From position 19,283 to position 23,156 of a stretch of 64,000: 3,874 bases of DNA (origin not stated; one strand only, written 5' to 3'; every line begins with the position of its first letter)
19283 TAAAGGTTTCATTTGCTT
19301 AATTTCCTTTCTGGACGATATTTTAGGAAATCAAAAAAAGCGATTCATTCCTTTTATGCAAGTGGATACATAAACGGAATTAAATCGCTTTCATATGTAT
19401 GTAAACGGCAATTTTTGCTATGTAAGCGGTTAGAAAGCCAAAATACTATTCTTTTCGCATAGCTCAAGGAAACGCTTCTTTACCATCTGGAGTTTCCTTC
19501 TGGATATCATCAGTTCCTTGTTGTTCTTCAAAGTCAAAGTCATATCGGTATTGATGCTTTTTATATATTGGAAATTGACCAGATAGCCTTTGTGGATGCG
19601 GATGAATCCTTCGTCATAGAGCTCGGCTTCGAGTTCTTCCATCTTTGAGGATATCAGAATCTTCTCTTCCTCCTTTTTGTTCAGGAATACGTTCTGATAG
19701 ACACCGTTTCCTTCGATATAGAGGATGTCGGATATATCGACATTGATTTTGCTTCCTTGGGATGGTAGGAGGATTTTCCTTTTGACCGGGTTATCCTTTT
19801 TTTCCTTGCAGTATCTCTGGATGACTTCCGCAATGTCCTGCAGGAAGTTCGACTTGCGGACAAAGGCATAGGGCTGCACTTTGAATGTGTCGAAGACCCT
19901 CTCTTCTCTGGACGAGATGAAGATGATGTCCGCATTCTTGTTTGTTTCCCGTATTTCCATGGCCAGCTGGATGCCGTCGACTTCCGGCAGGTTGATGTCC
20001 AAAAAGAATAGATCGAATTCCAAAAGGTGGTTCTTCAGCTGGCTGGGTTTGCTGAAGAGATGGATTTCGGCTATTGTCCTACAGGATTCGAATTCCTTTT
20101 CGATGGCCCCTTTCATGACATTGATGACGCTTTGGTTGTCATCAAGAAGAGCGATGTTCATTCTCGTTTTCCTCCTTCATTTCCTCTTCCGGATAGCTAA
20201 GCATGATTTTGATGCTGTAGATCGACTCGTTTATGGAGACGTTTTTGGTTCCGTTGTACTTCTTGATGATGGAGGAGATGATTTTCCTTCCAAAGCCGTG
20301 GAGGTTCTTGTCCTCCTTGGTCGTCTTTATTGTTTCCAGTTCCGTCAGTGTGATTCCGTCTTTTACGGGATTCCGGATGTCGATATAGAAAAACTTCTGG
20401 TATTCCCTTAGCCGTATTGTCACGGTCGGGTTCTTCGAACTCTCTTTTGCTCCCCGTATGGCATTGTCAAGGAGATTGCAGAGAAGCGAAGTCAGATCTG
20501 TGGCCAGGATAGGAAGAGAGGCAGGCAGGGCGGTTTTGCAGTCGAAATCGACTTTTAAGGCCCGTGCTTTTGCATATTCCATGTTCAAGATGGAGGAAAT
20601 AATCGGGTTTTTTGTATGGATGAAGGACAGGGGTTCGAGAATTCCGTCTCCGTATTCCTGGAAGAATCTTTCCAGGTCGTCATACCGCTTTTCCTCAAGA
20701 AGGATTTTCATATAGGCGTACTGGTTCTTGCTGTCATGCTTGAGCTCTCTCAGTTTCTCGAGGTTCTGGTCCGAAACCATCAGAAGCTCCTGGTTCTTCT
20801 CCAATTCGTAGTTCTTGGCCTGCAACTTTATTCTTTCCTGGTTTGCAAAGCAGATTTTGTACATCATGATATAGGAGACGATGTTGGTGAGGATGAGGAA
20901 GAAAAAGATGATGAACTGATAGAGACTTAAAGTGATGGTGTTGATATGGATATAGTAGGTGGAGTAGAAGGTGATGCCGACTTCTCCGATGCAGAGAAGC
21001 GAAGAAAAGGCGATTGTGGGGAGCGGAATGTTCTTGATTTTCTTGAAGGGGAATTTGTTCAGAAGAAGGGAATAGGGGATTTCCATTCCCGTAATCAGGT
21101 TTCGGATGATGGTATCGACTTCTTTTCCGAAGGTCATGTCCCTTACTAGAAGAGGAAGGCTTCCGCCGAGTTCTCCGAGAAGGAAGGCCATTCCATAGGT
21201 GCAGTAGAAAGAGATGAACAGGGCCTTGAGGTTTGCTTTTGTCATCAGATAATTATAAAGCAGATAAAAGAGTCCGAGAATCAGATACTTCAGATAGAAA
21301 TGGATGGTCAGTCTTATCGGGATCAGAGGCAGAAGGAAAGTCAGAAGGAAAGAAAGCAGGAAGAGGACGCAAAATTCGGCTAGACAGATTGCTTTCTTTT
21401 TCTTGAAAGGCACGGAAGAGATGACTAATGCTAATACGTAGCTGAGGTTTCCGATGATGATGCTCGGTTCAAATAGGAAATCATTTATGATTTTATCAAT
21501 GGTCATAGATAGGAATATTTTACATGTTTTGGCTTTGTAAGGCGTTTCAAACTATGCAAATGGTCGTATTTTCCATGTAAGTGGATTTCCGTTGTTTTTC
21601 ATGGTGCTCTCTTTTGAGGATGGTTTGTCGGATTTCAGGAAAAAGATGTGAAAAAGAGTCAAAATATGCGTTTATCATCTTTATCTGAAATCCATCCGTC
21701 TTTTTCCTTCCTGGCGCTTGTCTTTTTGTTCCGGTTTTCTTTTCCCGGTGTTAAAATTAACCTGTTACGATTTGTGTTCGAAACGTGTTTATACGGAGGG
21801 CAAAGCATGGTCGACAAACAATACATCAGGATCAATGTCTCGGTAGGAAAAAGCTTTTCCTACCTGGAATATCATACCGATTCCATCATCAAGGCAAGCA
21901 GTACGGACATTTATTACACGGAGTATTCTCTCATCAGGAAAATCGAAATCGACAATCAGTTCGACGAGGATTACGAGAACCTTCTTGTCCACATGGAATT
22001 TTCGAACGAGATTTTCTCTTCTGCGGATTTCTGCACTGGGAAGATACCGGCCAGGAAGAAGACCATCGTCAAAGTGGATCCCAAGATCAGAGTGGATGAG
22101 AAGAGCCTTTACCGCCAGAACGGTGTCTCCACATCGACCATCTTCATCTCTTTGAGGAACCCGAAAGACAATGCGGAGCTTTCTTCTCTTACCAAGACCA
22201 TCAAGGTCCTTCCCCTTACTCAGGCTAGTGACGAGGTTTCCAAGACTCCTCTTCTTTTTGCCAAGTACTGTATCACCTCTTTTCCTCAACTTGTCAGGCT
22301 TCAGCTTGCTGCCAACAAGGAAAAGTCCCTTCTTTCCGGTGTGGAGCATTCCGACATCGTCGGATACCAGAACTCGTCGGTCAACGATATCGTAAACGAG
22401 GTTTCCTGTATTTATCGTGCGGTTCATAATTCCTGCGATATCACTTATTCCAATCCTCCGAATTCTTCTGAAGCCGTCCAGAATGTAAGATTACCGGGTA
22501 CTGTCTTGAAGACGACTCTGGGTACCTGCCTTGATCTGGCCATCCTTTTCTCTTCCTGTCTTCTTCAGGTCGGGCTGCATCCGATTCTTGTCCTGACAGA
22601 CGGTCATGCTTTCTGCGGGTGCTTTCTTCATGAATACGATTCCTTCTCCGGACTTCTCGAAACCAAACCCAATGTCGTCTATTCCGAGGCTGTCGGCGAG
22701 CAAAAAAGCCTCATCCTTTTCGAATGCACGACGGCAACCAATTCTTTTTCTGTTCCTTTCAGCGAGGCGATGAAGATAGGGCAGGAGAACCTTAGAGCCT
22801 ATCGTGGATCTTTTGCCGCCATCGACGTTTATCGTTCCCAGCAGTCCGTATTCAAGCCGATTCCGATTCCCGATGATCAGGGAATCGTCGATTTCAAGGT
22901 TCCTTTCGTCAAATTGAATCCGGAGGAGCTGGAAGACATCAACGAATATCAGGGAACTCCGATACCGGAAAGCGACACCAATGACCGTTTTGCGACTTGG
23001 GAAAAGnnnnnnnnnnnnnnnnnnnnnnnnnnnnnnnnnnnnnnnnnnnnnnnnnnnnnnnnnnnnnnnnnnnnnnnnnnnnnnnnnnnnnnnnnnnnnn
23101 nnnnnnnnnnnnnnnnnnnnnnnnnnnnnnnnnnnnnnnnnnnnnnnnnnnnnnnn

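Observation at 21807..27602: Stand-alone 1931-aa SF1 helicase-nuclease of an uncharacterised family: candidate single-gene defence or genome-surveillance system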

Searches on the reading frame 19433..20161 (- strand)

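Call 19: search_protein_families(library=pfam, proteins=[window:19433-20161:-], max_evalue=0.001)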
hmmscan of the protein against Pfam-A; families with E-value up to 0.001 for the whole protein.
window:19433-20161:- (243 aa): 2 families
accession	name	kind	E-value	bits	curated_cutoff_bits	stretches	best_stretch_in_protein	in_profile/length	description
PF04397.21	LytTR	-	9.8e-21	74.3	22.6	1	139-230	4-96/98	LytTr DNA-binding domain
PF00072.30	Response_reg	-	1e-11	45.4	30.2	1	3-113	1-109/111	Response regulator receiver domain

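Call 37: search_protein_families(library=padloc, proteins=[window:19433-20161:-], max_evalue=0.01)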
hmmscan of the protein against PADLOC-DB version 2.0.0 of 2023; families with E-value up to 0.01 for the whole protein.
window:19433-20161:- (243 aa): 0 families

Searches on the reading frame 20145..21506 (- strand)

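Call 19: search_protein_families(library=pfam, proteins=[window:20145-21506:-], max_evalue=0.001)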
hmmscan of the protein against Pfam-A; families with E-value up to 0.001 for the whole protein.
window:20145-21506:- (454 aa): 2 families
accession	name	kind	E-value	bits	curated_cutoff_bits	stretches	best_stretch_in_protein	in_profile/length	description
PF14501.12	HATPase_c_5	-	1.2e-20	73.8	22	1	335-436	3-101/102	GHKL domain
PF02518.31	HATPase_c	-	2.5e-05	25.1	26.4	1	336-423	4-93/111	Histidine kinase-, DNA gyrase B-, and HSP90-like ATPase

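Call 37: search_protein_families(library=padloc, proteins=[window:20145-21506:-], max_evalue=0.01)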
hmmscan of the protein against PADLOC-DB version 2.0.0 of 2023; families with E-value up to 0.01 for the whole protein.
window:20145-21506:- (454 aa): 1 family
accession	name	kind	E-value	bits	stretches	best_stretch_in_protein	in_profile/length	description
PDLC01970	CARF_TM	-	0.0019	16.5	1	19-262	19-114/179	-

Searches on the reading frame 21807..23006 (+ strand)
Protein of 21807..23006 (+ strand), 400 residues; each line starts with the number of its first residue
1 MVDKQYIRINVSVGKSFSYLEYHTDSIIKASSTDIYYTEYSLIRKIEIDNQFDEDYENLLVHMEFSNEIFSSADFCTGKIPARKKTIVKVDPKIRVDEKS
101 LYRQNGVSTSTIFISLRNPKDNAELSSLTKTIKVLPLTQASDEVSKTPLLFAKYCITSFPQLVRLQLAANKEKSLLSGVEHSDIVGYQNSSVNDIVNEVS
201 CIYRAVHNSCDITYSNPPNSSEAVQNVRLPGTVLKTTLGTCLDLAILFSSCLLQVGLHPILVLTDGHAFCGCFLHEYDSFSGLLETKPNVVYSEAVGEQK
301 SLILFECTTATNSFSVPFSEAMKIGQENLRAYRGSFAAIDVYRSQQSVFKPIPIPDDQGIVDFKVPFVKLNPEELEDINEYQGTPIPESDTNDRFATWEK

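Call 18: search_protein_families(library=pfam, proteins=[window:21807-23006:+], max_evalue=10)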
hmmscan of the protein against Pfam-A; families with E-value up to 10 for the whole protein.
window:21807-23006:+ (400 aa): 2 families
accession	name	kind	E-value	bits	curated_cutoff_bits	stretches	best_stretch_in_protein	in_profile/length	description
PF04473.18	DUF553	-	0.014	15.3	20.5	1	223-263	46-86/140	Transglutaminase-like domain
PF01841.26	Transglut_core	-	0.048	14.4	23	1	194-257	13-70/108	Transglutaminase-like superfamily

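Call 36: search_protein_families(library=ncbifam, proteins=[window:21807-22976:+], max_evalue=0.01)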
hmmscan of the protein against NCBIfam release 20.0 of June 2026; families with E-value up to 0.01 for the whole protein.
window:21807-22976:+ (390 aa): 1 family
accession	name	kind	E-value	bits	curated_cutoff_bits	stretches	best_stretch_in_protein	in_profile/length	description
NF058533.1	antiphage_ProA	equivalog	1.4e-50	171.9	1500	1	38-359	7-319/1903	anti-phage protein ProA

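Call 37: search_protein_families(library=padloc, proteins=[window:21807-22976:+], max_evalue=0.01)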
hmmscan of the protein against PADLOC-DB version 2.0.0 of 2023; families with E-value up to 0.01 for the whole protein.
window:21807-22976:+ (390 aa): 0 families

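Call 52: predict_structure(alignment_id=A3)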
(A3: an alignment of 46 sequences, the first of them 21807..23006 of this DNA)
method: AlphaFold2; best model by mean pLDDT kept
length: 400 residues; sequences in the alignment: 46
mean_pLDDT: 91.5   pTM: 0.89
mean pLDDT of the five models: 91.5, 91.1, 90.8, 90.6, 90.3
residues with pLDDT >= 90: 310; 70-90: 72; 50-70: 11; < 50: 7
segments of 3 or more residues with pLDDT < 50: 398-400
pLDDT, mean of each block of 10 residues (from residue 1): 81 93 94 91 95 94 97 95 94 93 93 96 95 93 83 96 97 92 92 96 96 88 85 95 98 98 95 96 93 91 97 93 95 91 95 91 90 89 77 47
secondary structure, 60 per line:
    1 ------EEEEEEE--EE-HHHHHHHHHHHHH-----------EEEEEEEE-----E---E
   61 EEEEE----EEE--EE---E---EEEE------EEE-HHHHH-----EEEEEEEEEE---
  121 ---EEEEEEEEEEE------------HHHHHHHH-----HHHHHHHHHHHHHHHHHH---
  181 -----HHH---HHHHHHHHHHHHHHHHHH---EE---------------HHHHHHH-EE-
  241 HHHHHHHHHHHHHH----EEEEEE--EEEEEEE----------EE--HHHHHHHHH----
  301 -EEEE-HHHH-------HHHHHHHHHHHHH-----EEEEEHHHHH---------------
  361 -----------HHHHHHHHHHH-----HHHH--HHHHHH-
elements in order: E7-13 H19-31 E43-50 E60-65 E70-72 E84-87 E94-96 H98-102 E108-117 E124-134 H147-154 H160-177 H192-209 H230-236 H241-254 E259-264 E267-273 H288-296 E302-305 H307-310 H318-330 E336-340 H341-345 H372-382 H388-391 H394-399

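Call 56: fold_search(model_id=the predicted structure, library=pdb)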
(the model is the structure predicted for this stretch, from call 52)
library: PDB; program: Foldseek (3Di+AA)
matches with E <= 10: 1219; with E <= 0.001: 4
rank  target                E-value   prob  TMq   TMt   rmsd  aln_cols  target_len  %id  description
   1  3frp_G                3.0e-04  1.00  0.18  0.30  11.9       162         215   15  Crystal Structure of Cobra Venom Factor, a Co-factor for C3- and C5 convertase CVFBb (released 2009-04-28)
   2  8k2m                  6.5e-04  0.72  0.15  0.11  17.6       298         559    8  Crystal structure of Group 4 Monosaccharide-releasing beta-N-acetylgalactosaminidase NgaP2 from Paenibacillus sp. TS12 i (released 2024-04-24)
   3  2f4m_A                7.8e-04  0.69  0.17  0.22  18.1       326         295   12  The Mouse PNGase-HR23 Complex Reveals a Complete Remodulation of the Protein-Protein Interface Compared to its Yeast O (released 2006-03-07)
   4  3isr_A                8.8e-04  0.96  0.21  0.29  16.5       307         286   12  The Crystal Structure of a Putative Cysteine Protease from Cytophaga hutchinsonii to 1.9A (released 2009-09-08)
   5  7e1y_A                1.1e-03  1.00  0.19  0.14   5.0       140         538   14  Staphylothermus marinus amylopullulanase -SmApu (released 2022-02-09)
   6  4zmh_A                1.6e-03  0.99  0.18  0.08   5.6       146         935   10  Crystal structure of a five-domain GH115 alpha-Glucuronidase from the Marine Bacterium Saccharophagus degradans 2-40T (released 2016-05-04)
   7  3dsn_D                1.6e-03  0.98  0.17  0.32   8.9       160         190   15  Crystal structure of the complex of the Caf1M chaperone with the mini-fiber of two Caf1 subunits (Caf1:Caf1), carrying (released 2009-07-14)
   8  3dos_D                1.6e-03  0.97  0.17  0.30   9.2       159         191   14  Crystal structure of the complex of the Caf1M chaperone with the mini-fiber of two Caf1 subunits (Caf1:Caf1), carrying (released 2009-07-14)
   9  7p4l_C                1.7e-03  1.00  0.20  0.17   6.0       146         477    8  Crystal structure of the trimeric ectodomain of archaeal Fusexin1 (Fsx1) (released 2022-07-13)
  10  4ayf_A                1.7e-03  0.98  0.17  0.31   8.3       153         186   14  Crystal structure of the complex of the Caf1M:Caf1 chaperone:subunit preassembly complex carrying the Tyr40Ala mutatio (released 2012-09-26)
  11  3isr_C                1.8e-03  0.92  0.21  0.29  15.4       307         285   12  The Crystal Structure of a Putative Cysteine Protease from Cytophaga hutchinsonii to 1.9A (released 2009-09-08)
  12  9fyn                  1.9e-03  0.99  0.18  0.10   6.0       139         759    9  Lacto-N-biosidase from Trueperella pyogenes (released 2024-10-09)
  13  9y6s_8G               2.2e-03  0.99  0.20  0.13  16.0       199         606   14  96-nm repeat of the Leishmania tarentolae doublet microtubule (released 2025-12-17)
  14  8uh2_B                2.3e-03  1.00  0.20  0.10   5.5       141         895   14  Complex of C3b with the inhibitor albicin (released 2024-05-08)
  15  7p4l_B                2.7e-03  1.00  0.20  0.17   6.0       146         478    8  Crystal structure of the trimeric ectodomain of archaeal Fusexin1 (Fsx1) (released 2022-07-13)
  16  3isr_B                2.9e-03  0.89  0.22  0.29  20.5       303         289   12  The Crystal Structure of a Putative Cysteine Protease from Cytophaga hutchinsonii to 1.9A (released 2009-09-08)
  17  3kd4_A                3.7e-03  0.85  0.22  0.18  15.6       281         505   12  CRYSTAL STRUCTURE OF A PUTATIVE PROTEASE (BDI_1141) FROM PARABACTEROIDES DISTASONIS ATCC 8503 AT 2.00 A RESOLUTION (released 2009-11-24)
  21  3esw_A                5.3e-03  1.00  0.23  0.28   7.0       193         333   11  Complex of yeast PNGase with GlcNAc2-IAc. (released 2008-11-11)
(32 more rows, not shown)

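Call 93: search_protein_representatives(protein=window:21807-22976:+)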
Query: 390 residues. Proteins with E-value up to 0.001 (for the whole library): 2472; up to 1e-10: 980; up to 1e-30: 39. The best 150 are listed.
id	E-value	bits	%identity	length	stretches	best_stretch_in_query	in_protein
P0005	2.4e-162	556.6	63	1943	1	1-390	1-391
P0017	1.4e-107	376.5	50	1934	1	1-388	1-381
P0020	7.1e-105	367.5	51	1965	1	6-383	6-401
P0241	8.8e-88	311.3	43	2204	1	3-387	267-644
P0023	1.3e-86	307.4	40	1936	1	3-387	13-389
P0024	8.6e-78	278.4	39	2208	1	3-383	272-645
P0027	2.6e-76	273.5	40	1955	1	2-389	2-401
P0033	4.5e-72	259.6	40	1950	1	1-372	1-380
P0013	7.9e-67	242.4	40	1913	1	2-390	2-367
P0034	2.5e-66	240.7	38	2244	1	9-373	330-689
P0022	5.0e-66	239.7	35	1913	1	3-387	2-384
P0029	1.1e-64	235.3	39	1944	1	9-384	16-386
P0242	6.8e-58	212.9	45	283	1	1-274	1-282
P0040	1.9e-56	208.2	38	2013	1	7-361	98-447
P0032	8.2e-56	206.1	36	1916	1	8-379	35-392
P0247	3.8e-42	161.1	32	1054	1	6-370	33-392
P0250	3.3e-40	154.8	33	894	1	6-361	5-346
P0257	7.9e-34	133.8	33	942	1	7-375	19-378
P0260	2.9e-31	125.3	30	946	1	7-358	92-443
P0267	2.9e-28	115.4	30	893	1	9-354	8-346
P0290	2.5e-24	102.5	35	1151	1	167-365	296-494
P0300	1.0e-23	100.5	25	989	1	35-365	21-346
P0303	1.3e-23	100.1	28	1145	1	40-373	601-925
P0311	6.1e-23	98.0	29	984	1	38-352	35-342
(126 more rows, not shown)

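Call 94: search_protein_families(library=pfam, proteins=[P0247, P0250, P0257, P0260, P0267, P0300, P0303, P0311, P0290], max_evalue=0.0001)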
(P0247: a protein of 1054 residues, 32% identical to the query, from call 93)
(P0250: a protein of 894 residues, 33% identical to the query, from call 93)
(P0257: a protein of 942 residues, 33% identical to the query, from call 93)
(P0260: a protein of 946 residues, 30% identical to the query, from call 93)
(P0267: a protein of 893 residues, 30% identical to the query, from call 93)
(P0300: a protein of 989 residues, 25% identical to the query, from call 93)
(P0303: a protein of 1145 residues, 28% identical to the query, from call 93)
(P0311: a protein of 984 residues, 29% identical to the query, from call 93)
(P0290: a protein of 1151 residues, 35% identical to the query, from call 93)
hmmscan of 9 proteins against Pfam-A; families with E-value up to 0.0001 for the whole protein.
P0247 (1054 aa): 3 families
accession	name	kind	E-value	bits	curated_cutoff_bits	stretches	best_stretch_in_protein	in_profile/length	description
PF13195.11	DUF4011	-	1.7e-19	70.8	22.2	1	424-582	1-158/158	Protein of unknown function (DUF4011)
PF13086.12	AAA_11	-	2.9e-08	34.3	27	1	696-759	3-74/257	AAA domain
PF01841.26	Transglut_core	-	7.7e-05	23.4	23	0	217-280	12-70/108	Transglutaminase-like superfamily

P0250 (894 aa): 2 families
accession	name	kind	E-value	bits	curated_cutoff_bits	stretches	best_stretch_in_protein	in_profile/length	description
PF13195.11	DUF4011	-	5.9e-14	52.8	22.2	1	468-546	77-156/158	Protein of unknown function (DUF4011)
PF13086.12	AAA_11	-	7.4e-09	36.2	27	1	657-721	2-74/257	AAA domain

P0257 (942 aa): 2 families
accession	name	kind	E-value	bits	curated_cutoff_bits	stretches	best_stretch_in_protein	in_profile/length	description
PF13195.11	DUF4011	-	2.9e-18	66.8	22.2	1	409-580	1-156/158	Protein of unknown function (DUF4011)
PF13086.12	AAA_11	-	7.4e-08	32.9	27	1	688-752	2-74/257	AAA domain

P0260 (946 aa): 2 families
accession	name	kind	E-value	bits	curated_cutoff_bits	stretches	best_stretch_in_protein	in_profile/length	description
PF13195.11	DUF4011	-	3e-21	76.5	22.2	1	486-642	1-156/158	Protein of unknown function (DUF4011)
PF13086.12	AAA_11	-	9.8e-08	32.5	27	1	752-822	2-75/257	AAA domain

P0267 (893 aa): 2 families
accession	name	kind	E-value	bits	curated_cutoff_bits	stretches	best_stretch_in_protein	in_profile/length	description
PF13195.11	DUF4011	-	8.8e-25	88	22.2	1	396-568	1-156/158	Protein of unknown function (DUF4011)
PF13086.12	AAA_11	-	4.9e-08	33.5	27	1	686-811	3-142/257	AAA domain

P0300 (989 aa): 2 families
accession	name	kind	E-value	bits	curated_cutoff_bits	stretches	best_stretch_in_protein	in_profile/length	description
PF13195.11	DUF4011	-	1.5e-46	158.7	22.2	1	385-555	1-158/158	Protein of unknown function (DUF4011)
PF13086.12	AAA_11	-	5e-10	40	27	1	666-736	2-75/257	AAA domain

P0303 (1145 aa): 2 families
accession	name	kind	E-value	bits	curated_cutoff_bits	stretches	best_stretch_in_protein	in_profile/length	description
PF11784.13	DUF3320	-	1.3e-10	41.5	25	1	981-1024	1-44/50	Protein of unknown function (DUF3320)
PF02037.33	SAP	-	4.1e-09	36.3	23.9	1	134-167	2-35/37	SAP domain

P0311 (984 aa): 3 families
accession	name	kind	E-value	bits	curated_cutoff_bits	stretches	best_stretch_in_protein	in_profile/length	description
PF13195.11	DUF4011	-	8.9e-44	149.7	22.2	1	395-564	1-158/158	Protein of unknown function (DUF4011)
PF13086.12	AAA_11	-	1.8e-07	31.6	27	1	680-807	4-142/257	AAA domain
PF20720.3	nSTAND3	-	1.7e-05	25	27.2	1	695-798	20-128/155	Novel STAND NTPase 3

P0290 (1151 aa): 2 families
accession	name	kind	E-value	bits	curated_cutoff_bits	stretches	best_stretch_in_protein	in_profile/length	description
PF13195.11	DUF4011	-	4.8e-28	98.6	22.2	1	530-699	1-156/158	Protein of unknown function (DUF4011)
PF13086.12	AAA_11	-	6.1e-07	29.9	27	1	814-877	3-74/257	AAA domain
